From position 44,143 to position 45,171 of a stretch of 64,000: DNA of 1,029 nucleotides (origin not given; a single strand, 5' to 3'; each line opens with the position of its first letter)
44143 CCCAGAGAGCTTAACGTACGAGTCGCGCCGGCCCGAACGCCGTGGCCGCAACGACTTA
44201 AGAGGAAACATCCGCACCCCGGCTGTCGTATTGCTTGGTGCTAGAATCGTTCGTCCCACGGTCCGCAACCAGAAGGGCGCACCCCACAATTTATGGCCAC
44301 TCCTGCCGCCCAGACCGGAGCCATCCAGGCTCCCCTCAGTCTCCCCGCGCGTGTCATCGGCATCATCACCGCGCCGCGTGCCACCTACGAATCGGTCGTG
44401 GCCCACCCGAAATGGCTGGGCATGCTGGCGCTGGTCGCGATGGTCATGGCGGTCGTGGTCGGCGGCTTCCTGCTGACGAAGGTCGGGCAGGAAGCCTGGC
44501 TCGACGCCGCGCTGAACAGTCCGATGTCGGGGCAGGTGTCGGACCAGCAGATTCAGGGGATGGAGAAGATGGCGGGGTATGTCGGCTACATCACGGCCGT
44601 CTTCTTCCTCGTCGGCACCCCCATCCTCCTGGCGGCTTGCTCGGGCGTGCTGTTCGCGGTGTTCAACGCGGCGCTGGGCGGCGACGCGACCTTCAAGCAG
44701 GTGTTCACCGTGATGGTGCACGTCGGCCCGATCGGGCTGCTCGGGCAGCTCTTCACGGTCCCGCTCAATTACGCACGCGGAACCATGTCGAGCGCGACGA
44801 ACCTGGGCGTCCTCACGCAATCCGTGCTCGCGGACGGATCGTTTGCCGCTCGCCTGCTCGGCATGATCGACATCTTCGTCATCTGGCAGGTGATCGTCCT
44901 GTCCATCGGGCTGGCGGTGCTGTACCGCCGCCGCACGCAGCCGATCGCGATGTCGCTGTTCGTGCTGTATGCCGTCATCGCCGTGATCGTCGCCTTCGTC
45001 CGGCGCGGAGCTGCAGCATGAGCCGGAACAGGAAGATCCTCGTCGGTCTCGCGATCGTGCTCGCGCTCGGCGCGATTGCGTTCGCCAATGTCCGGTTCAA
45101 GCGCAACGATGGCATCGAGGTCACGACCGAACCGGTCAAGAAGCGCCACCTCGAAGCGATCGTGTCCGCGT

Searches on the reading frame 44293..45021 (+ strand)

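Call 43: search_protein_families(library=pfam, proteins=[window:44293-45021:+], max_evalue=0.00001)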
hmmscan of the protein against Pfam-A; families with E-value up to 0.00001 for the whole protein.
window:44293-45021:+ (242 aa): 1 family
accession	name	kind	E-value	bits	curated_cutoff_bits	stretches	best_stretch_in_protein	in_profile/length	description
PF04893.22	Yip1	-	1.8e-11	44.7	28.6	1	22-233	1-171/173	Yip1 domain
